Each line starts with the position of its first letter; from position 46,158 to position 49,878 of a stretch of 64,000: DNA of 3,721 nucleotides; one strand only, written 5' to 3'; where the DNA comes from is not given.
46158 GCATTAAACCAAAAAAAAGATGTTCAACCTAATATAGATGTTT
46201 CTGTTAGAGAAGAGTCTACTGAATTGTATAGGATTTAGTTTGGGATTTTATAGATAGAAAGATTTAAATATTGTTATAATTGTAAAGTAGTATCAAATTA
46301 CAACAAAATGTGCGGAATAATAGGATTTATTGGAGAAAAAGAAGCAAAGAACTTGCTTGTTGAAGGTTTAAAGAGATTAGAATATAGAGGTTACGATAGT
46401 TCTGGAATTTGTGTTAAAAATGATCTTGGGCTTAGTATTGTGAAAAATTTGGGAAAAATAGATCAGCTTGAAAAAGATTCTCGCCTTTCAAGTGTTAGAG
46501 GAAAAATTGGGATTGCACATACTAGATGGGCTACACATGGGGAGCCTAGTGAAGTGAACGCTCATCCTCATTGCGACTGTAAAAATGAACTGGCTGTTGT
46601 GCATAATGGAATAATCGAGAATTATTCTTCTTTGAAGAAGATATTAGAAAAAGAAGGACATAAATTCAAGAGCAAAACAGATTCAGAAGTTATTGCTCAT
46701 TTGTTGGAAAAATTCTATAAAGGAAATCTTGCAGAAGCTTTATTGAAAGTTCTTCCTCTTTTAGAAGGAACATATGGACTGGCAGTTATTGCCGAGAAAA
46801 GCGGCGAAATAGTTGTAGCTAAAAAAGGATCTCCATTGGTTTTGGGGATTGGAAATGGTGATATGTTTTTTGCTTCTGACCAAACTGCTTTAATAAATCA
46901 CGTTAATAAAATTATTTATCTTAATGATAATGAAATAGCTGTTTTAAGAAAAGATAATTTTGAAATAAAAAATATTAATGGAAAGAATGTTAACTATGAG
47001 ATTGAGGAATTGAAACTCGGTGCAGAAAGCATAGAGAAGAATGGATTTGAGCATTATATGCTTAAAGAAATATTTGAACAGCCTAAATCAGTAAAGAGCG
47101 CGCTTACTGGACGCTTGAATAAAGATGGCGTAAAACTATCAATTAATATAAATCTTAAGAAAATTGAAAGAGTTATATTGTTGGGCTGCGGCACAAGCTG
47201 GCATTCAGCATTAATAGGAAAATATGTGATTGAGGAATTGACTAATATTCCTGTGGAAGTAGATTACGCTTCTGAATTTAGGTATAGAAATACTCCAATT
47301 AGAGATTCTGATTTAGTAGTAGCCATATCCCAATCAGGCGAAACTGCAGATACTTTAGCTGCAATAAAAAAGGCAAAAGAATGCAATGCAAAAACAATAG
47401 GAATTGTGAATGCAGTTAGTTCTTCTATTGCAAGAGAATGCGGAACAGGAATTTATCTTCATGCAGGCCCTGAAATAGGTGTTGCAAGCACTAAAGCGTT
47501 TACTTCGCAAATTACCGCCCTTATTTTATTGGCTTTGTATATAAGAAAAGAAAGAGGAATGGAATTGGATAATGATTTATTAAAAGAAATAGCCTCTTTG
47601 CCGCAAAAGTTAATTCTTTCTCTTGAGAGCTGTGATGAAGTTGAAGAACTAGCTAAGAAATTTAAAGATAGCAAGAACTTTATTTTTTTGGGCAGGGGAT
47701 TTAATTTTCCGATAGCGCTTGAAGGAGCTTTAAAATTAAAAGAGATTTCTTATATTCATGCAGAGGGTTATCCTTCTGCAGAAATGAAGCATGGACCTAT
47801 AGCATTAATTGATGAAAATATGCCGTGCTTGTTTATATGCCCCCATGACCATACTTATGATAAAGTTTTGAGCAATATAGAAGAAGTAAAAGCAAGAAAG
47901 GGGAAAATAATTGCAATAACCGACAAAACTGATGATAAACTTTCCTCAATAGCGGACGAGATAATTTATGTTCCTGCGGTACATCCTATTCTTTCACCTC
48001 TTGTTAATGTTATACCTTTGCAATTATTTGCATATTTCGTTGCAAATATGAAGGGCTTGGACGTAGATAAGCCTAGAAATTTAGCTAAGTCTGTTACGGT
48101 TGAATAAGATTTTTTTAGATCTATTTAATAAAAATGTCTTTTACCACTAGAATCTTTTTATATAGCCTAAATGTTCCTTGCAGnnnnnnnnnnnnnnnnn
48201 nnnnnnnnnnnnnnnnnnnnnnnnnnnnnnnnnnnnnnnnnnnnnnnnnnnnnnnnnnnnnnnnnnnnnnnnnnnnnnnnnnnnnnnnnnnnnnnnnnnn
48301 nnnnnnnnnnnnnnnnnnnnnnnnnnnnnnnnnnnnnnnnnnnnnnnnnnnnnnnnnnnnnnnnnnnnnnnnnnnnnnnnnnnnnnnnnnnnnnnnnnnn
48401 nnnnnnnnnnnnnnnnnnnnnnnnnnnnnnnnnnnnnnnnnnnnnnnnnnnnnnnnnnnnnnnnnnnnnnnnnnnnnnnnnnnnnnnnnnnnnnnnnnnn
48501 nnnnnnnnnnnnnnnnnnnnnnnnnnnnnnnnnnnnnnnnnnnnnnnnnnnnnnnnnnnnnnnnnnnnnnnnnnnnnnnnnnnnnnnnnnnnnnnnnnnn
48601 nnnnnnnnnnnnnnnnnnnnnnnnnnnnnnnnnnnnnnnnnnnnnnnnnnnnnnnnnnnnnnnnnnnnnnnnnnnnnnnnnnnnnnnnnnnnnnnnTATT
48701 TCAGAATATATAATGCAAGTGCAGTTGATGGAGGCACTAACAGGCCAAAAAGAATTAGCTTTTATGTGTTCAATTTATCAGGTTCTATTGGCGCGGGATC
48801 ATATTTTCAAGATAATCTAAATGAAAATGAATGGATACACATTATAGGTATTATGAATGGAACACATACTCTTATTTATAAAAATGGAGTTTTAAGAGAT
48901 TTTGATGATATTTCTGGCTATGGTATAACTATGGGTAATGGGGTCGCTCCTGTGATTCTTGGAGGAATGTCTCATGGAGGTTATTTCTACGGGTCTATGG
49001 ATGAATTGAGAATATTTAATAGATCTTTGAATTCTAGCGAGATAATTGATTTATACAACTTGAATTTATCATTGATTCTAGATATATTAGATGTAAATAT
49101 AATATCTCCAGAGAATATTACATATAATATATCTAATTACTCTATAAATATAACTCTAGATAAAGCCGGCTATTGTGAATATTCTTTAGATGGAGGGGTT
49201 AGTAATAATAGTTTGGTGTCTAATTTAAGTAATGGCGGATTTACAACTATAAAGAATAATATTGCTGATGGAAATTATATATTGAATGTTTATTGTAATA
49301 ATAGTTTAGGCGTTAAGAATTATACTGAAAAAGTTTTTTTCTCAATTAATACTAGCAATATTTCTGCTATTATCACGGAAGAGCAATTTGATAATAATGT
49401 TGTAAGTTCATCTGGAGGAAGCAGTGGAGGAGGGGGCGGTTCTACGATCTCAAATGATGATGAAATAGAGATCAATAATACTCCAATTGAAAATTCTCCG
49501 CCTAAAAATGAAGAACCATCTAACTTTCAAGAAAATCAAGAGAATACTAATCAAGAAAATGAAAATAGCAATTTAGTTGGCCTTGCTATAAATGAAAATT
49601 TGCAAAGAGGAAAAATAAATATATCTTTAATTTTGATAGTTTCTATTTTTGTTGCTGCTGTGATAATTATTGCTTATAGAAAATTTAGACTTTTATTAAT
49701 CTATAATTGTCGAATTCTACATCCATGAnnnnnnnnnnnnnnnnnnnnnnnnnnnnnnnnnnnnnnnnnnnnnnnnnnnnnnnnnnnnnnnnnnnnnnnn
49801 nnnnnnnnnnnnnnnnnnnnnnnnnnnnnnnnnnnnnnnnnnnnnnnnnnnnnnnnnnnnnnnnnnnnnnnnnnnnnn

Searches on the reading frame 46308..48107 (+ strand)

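Call 71: search_protein_families(library=pfam, proteins=[window:46308-48107:+], max_evalue=0.00001)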
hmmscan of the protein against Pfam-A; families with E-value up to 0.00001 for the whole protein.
window:46308-48107:+ (599 aa): 3 families
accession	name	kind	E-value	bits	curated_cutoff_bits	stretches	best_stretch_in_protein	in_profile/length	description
PF01380.27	SIS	-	7.1e-68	226.9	25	2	283-410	2-130/131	SIS domain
PF13522.11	GATase_6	-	2.3e-20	73.4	27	1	58-191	4-130/130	Glutamine amidotransferase domain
PF13537.11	GATase_7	-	2.5e-16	60.2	25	1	82-196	10-122/123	Glutamine amidotransferase domain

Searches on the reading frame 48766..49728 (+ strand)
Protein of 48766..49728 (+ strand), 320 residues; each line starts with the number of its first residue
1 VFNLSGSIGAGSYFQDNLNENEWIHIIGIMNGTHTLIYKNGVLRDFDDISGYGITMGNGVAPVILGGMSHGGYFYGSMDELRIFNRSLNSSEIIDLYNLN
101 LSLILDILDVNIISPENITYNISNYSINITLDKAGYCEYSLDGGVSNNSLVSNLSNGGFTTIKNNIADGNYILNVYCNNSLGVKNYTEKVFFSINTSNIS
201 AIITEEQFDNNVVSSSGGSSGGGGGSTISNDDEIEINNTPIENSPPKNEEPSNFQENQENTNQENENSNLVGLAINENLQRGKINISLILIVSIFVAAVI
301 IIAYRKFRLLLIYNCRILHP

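Call 72: search_protein_families(library=pfam, proteins=[window:48766-49728:+], max_evalue=0.00001)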
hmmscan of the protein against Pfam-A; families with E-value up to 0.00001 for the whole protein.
window:48766-49728:+ (320 aa): 1 family
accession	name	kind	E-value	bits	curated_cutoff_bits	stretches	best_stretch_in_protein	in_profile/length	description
PF13385.13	Laminin_G_3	-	1.8e-11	44.9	27.6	1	16-93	74-150/151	Concanavalin A-like lectin/glucanases superfamily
